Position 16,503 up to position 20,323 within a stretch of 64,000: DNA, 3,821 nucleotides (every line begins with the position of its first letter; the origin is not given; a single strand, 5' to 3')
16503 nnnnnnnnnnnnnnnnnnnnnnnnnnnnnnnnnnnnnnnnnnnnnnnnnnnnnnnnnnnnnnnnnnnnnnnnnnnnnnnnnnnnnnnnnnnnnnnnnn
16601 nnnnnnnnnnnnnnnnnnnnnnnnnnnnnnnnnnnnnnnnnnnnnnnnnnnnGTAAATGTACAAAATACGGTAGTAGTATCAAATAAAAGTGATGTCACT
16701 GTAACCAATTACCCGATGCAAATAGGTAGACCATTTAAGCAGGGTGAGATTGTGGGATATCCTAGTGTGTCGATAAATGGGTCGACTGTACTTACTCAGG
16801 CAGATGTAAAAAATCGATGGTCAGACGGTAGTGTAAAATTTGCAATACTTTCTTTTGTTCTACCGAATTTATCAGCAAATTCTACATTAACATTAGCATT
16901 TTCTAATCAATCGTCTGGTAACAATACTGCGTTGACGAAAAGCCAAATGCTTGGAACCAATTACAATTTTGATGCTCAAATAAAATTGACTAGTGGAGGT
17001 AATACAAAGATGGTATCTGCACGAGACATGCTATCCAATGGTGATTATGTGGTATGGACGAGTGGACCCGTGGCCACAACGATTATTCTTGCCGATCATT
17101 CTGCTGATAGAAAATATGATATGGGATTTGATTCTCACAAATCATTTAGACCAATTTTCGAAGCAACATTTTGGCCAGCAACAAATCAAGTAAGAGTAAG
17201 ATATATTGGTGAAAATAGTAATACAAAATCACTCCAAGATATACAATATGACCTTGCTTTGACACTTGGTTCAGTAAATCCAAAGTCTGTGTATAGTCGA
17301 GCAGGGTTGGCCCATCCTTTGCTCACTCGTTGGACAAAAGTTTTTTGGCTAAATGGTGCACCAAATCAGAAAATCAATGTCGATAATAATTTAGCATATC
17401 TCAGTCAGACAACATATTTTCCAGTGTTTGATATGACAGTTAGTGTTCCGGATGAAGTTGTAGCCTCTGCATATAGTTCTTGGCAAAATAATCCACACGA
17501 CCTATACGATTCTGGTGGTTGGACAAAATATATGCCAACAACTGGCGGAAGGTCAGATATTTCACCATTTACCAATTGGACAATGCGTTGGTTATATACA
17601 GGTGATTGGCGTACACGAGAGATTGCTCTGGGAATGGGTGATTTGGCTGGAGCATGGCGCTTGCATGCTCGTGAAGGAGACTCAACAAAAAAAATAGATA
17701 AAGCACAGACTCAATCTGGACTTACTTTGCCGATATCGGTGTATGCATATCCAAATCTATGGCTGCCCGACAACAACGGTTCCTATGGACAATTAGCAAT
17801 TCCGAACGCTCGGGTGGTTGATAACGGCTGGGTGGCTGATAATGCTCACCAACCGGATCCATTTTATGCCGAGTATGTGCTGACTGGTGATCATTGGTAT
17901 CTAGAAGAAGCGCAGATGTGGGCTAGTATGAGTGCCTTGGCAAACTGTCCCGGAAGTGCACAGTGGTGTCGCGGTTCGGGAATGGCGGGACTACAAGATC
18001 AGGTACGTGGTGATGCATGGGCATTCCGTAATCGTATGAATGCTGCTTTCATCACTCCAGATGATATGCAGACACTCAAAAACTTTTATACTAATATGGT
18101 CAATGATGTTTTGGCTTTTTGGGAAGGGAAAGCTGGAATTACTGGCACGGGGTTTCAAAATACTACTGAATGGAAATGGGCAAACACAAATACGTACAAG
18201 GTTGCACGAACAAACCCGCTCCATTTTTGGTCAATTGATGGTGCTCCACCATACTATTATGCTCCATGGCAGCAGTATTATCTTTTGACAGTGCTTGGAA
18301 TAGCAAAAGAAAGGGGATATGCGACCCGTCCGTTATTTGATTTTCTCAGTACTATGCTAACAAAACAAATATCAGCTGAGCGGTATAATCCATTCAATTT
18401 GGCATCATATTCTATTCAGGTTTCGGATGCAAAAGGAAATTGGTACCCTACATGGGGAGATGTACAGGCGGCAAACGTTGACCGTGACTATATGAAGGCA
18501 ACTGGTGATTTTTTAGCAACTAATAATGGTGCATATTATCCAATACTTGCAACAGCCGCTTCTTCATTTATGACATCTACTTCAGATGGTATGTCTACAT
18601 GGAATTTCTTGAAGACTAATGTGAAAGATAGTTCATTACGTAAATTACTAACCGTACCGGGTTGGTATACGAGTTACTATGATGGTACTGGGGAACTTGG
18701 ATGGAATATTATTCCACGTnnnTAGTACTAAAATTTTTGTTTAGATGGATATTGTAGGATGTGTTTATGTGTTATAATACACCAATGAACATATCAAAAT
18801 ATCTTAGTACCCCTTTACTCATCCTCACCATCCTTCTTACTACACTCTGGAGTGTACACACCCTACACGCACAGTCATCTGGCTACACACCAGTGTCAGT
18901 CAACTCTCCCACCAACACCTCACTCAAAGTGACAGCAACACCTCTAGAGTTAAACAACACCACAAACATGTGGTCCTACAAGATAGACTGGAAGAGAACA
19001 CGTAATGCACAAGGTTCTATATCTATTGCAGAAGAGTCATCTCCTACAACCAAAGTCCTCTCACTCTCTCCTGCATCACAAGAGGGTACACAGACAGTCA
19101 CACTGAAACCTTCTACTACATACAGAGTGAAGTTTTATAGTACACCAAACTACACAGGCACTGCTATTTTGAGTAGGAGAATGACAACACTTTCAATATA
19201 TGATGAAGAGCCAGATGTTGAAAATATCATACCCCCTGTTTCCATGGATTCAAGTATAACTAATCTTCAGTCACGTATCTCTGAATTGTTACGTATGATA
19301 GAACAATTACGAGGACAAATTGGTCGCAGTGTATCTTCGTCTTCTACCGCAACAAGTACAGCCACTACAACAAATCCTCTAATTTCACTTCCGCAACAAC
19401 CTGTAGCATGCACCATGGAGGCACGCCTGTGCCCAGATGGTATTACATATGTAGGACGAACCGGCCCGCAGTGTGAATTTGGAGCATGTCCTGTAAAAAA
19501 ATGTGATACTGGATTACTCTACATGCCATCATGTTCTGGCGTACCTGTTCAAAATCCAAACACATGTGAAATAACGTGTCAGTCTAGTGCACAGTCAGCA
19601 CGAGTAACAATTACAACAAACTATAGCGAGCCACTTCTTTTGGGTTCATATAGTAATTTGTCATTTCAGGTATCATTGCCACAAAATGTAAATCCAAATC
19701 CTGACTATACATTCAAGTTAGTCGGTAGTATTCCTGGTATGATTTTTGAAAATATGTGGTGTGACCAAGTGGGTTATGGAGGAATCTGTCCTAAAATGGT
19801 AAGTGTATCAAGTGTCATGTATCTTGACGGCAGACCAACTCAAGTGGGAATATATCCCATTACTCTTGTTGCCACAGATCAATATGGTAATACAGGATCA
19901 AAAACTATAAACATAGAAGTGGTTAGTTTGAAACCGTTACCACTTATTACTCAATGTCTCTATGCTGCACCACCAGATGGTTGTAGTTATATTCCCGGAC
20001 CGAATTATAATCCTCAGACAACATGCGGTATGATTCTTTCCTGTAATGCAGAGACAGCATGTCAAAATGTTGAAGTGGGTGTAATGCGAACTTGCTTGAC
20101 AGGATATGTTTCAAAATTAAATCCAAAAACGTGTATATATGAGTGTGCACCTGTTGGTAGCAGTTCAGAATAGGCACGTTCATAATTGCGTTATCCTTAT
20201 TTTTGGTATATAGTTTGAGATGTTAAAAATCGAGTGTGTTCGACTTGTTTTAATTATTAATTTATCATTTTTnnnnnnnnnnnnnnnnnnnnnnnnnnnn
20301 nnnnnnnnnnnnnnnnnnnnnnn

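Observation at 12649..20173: Three tandem secreted paralogs with nucleotide-identical 5' modules, inserted between rpsG and fusA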

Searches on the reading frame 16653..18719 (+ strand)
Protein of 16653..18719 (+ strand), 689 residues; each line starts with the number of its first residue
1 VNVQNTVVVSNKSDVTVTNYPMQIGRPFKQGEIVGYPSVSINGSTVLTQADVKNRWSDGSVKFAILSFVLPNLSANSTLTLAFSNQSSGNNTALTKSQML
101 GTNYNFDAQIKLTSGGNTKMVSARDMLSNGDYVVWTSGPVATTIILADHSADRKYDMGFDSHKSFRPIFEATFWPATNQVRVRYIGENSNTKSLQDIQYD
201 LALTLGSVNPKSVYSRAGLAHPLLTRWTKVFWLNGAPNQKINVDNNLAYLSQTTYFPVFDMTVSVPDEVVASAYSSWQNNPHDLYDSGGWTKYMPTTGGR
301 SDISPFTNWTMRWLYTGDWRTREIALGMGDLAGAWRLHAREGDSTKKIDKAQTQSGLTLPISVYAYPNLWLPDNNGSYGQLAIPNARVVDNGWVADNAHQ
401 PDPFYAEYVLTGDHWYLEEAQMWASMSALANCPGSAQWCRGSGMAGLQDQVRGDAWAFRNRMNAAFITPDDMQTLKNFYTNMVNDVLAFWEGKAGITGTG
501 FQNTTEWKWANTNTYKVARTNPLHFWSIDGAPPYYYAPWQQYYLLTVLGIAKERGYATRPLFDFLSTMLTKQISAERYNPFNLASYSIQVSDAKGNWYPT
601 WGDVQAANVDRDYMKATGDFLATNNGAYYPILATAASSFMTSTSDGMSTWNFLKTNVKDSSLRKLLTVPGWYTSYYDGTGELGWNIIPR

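Call 23: find_homologous_proteins(query=window:16653-18719:+, max_evalue=0.001)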
Query seq(689 aa) (689 aa): 464 proteins with E <= 0.001 among 8000 candidates; the best 120 are listed.
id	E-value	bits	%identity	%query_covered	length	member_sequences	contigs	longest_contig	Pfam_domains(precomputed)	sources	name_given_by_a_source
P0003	0.0e+0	1604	100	100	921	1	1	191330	-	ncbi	-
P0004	0.0e+0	1196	72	100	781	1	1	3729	-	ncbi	-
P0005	0.0e+0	1055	65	100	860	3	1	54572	-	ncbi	-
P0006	1.6e-270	918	58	100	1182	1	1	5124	PF01471.24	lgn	-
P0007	1.7e-261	888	56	100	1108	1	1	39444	PF01471.24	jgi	jgi:hypothetical protein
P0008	6.1e-249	846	56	100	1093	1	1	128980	PF00041.28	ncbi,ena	-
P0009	1.1e-243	829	53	100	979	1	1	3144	PF00041.28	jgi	jgi:chitodextrinase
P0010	1.7e-211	723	51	95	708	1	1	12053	-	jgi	jgi:hypothetical protein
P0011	1.7e-209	716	48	99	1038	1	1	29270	-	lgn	-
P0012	9.2e-199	680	47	97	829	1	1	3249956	-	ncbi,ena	-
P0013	1.9e-192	660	45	100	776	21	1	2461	-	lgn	-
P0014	4.3e-192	658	46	99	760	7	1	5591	-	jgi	jgi:hypothetical protein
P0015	1.2e-191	657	49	87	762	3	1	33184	-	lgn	-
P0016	6.4e-187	641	47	91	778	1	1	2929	-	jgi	jgi:hypothetical protein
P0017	4.2e-185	635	46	96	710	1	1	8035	-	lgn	-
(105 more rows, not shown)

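Call 25: find_encoding_contigs(protein=P0003, flank=10000, max_places=3)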
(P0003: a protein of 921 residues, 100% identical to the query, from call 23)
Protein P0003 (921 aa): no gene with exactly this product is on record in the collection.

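Call 26: find_encoding_contigs(protein=P0005, flank=10000, max_places=3)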
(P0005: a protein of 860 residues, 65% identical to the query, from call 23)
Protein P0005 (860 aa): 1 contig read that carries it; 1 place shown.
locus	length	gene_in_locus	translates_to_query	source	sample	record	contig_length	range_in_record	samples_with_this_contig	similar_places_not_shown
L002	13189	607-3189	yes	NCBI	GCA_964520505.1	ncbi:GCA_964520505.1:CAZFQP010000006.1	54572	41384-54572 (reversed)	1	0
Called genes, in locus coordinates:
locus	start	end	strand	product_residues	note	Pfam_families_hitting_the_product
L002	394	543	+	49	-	-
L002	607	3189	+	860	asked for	-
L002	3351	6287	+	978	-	-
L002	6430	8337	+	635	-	-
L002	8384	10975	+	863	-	PF10342:Kre9_KNH (faint)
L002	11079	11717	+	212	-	PF23457:LysM2_NFP (faint), PF01476:LysM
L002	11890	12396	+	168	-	PF08123:DOT1 (weak)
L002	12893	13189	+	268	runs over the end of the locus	PF01978:TrmB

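Call 48: search_protein_families(library=pfam, proteins=[L002:3351-6287:+, L002:6430-8337:+, L002:8384-10975:+], max_evalue=0.01)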
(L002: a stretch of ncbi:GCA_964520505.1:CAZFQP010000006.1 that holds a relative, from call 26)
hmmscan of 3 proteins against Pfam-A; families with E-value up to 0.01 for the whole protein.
L002:3351-6287:+ (978 aa): 0 families

L002:6430-8337:+ (635 aa): 0 families

L002:8384-10975:+ (863 aa): 1 family
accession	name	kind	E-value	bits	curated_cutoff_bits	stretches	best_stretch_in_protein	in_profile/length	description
PF10342.15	Kre9_KNH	-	6.4e-06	27.3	24.6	0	693-745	8-62/94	Kre9/KNH-like N-terminal Ig-like domain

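Call 50: predict_structure(alignment_id=A3)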
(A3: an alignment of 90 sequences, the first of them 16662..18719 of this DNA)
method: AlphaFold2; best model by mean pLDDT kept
length: 686 residues; sequences in the alignment: 90
mean_pLDDT: 94.3   pTM: 0.95
mean pLDDT of the five models: 94.3, 93.9, 93.9, 93.8, 92.9
residues with pLDDT >= 90: 594; 70-90: 71; 50-70: 20; < 50: 1
segments of 3 or more residues with pLDDT < 50: none
pLDDT, mean of each block of 10 residues (from residue 1): 97 98 98 98 98 98 98 98 97 98 98 98 98 97 95 92 98 98 96 95 98 96 98 98 97 96 97 98 96 90 96 98 98 96 96 97 85 64 71 94 98 98 88 79 94 97 98 98 97 97 95 85 91 95 98 98 96 88 93 95 93 78 83 98 97 96 91 93 97
secondary structure, 60 per line:
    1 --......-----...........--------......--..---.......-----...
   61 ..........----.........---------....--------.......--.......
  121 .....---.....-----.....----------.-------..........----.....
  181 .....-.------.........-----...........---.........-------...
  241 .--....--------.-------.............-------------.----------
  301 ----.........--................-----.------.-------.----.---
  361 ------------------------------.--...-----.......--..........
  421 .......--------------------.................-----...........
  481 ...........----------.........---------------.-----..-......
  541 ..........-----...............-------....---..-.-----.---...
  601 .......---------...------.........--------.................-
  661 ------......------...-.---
elements in order: E3-8 E14-24 E33-38 E46-52 E58-70 E75-83 H93-96 E105-111 E114-119 H120-125 E129-133 E139-143 E162-171 E176-185 E194-202 E208-218 E222-230 E238-241 H244-247 H264-276 H305-313 H316-331 H402-408 H411-427 H448-464 H470-491 H502-510 H535-550 H556-570 H578-581 H598-607 H626-634 H643-659 H667-672

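Call 54: fold_search(model_id=the predicted structure, library=pdb)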
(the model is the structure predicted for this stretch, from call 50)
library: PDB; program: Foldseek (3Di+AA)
matches with E <= 10: 167; with E <= 0.001: 13
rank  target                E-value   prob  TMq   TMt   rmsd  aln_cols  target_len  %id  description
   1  5xqg_D                4.1e-06  1.00  0.29  0.25  15.8       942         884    9  Crystal structure of a PL 26 exo-rhamnogalacturonan lyase from Penicillium chrysogenum complexed with unsaturated gala (released 2018-03-21)
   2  5xqg_H                5.0e-06  1.00  0.34  0.28  13.6       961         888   10  Crystal structure of a PL 26 exo-rhamnogalacturonan lyase from Penicillium chrysogenum complexed with unsaturated gala (released 2018-03-21)
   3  5xqg_C                1.8e-05  1.00  0.31  0.26  14.0       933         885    9  Crystal structure of a PL 26 exo-rhamnogalacturonan lyase from Penicillium chrysogenum complexed with unsaturated gala (released 2018-03-21)
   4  5xqo_B                2.0e-05  1.00  0.32  0.26  15.1       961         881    9  Crystal structure of a PL 26 exo-rhamnogalacturonan lyase from Penicillium chrysogenum complexed with tetrameric subst (released 2018-03-21)
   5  5xq3_A                2.2e-05  1.00  0.34  0.28  12.5       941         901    9  Crystal structure of a PL 26 exo-rhamnogalacturonan lyase from Penicillium chrysogenum (released 2018-03-21)
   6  5xqj_G                5.0e-05  1.00  0.28  0.24  15.3       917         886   10  Crystal structure of a PL 26 exo-rhamnogalacturonan lyase from Penicillium chrysogenum complexed with unsaturated gala (released 2018-04-04)
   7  5xqg_F                5.7e-05  1.00  0.33  0.27  13.6       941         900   10  Crystal structure of a PL 26 exo-rhamnogalacturonan lyase from Penicillium chrysogenum complexed with unsaturated gala (released 2018-03-21)
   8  9ju0_AAA              7.0e-05  0.85  0.18  0.15  25.4       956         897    9  C-terminally truncated dextran dextrinase bound with acarbose (released 2025-09-03)
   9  5xqg_A                7.3e-05  0.99  0.27  0.23  16.0       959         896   10  Crystal structure of a PL 26 exo-rhamnogalacturonan lyase from Penicillium chrysogenum complexed with unsaturated gala (released 2018-03-21)
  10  5xqg_E                8.5e-05  1.00  0.33  0.27  14.6       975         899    9  Crystal structure of a PL 26 exo-rhamnogalacturonan lyase from Penicillium chrysogenum complexed with unsaturated gala (released 2018-03-21)
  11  9ju0_CCC              1.2e-04  0.80  0.17  0.15  25.1       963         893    8  C-terminally truncated dextran dextrinase bound with acarbose (released 2025-09-03)
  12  5xqo_A                1.6e-04  1.00  0.37  0.30  12.8       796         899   10  Crystal structure of a PL 26 exo-rhamnogalacturonan lyase from Penicillium chrysogenum complexed with tetrameric subst (released 2018-03-21)
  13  9ju0_BBB              2.0e-04  0.75  0.18  0.15  24.9       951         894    9  C-terminally truncated dextran dextrinase bound with acarbose (released 2025-09-03)
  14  5kbp_A                1.9e-03  0.99  0.15  0.12  11.9       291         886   12  The crystal structure of an alpha-mannosidase from Enterococcus faecalis V583 (released 2016-07-13)
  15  2wyi_A                3.1e-03  1.00  0.18  0.14  10.8       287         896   10  Structure of the Streptococcus pyogenes family GH38 alpha-mannosidase complexed with swainsonine (released 2010-02-16)
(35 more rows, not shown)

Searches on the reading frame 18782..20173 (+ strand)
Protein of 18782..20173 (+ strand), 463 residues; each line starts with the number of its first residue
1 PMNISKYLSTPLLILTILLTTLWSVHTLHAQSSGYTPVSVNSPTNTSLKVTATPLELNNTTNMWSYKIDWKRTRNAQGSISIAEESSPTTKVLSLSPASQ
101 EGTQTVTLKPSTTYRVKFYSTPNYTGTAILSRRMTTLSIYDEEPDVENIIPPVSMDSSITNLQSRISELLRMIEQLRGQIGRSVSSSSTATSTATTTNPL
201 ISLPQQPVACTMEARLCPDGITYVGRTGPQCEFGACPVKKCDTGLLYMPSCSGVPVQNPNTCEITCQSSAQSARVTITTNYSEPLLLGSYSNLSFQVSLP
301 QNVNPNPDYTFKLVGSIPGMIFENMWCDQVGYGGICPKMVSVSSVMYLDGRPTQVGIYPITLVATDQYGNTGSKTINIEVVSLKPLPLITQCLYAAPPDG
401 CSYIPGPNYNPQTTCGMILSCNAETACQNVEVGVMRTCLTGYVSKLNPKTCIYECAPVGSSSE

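Call 5: search_protein_families(library=pfam, proteins=[window:18782-20173:+], max_evalue=0.1)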
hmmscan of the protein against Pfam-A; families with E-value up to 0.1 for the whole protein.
window:18782-20173:+ (463 aa): 1 family
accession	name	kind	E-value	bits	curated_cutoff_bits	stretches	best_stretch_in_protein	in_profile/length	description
PF17766.7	fn3_6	-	0.079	13.6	26.4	0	27-81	27-80/99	Fibronectin type-III domain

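Call 6: search_protein_families(library=ncbifam, proteins=[window:18782-20173:+], max_evalue=0.1)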
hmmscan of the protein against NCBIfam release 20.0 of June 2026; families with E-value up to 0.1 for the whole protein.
window:18782-20173:+ (463 aa): 0 families

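Call 12: search_solved_structures(query=window:18782-20173:+, max_evalue=1)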
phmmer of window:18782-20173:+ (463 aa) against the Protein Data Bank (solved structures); distinct sequences matched with E-value up to 1: 17.
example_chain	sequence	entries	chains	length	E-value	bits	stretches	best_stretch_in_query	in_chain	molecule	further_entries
6ev8_A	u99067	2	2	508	0.59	12.2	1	207-258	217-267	Ferulic acid decarboxylase 1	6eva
8oed_A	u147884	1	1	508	0.61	12.2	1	207-257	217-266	Ferulic acid decarboxylase 1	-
6r30_A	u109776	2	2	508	0.62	12.2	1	207-257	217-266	Ferulic acid decarboxylase 1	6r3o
8oeo_A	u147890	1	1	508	0.62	12.2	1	207-257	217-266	Ferulic acid decarboxylase 1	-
6ev5_A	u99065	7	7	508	0.62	12.2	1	207-257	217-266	Ferulic acid decarboxylase 1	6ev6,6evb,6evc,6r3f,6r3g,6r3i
6tie_AAA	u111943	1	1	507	0.62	12.2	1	207-257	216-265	Ferulic acid decarboxylase 1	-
6evd_A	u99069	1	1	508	0.62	12.2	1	207-257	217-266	Ferulic acid decarboxylase 1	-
6r2z_A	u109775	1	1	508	0.62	12.2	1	207-257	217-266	Ferulic acid decarboxylase 1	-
4za4_A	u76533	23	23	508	0.62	12.2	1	207-257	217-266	Fdc1 | Putative uncharacterized protein An03g06590 | A niger Fdc1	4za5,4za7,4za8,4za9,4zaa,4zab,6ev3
7nf4_A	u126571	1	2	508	0.62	12.2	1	207-257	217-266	Ferulic acid decarboxylase 1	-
7nf3_A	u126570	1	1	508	0.62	12.2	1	207-257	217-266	Ferulic acid decarboxylase 1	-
6tib_AAA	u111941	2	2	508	0.62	12.2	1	207-257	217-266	Ferulic acid decarboxylase 1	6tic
8crd_A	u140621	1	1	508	0.63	12.2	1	207-257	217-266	Ferulic acid decarboxylase 1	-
6ev7_A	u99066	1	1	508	0.63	12.2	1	207-257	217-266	Ferulic acid decarboxylase 1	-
6ev9_A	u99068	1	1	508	0.64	12.1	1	207-257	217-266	Ferulic acid decarboxylase 1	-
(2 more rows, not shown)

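Call 89: search_protein_families(library=padloc, proteins=[window:18785-20173:+], max_evalue=0.01)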
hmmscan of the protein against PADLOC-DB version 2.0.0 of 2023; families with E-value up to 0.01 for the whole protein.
window:18785-20173:+ (462 aa): 0 families

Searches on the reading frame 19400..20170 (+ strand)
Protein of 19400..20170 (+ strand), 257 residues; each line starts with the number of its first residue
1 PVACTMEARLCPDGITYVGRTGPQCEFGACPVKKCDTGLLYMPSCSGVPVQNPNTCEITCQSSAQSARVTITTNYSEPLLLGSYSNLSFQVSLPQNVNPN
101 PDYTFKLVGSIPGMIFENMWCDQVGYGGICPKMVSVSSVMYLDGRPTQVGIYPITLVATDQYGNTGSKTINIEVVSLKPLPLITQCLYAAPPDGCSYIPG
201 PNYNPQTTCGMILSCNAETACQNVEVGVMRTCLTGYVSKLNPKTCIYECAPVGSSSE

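Call 78: search_protein_families(library=pfam, proteins=[window:19400-20170:+], max_evalue=10)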
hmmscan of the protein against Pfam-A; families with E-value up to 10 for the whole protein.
window:19400-20170:+ (257 aa): 4 families
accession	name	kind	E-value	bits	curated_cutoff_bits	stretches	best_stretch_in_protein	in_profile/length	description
PF05345.18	He_PIG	-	0.012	16.5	24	1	135-174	53-95/96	Putative Ig domain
PF23597.1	KIAA0319_N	-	0.77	10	27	1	23-69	33-79/85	Dyslexia-associated protein KIAA0319 N-terminal domain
PF21671.2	CPL1-like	-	0.9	10.1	27.4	1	23-39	34-50/60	Protein CPL1-like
PF01160.23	Opiods_neuropep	-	1.1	9.9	23.5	1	237-250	17-30/47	Vertebrate endogenous opioids neuropeptide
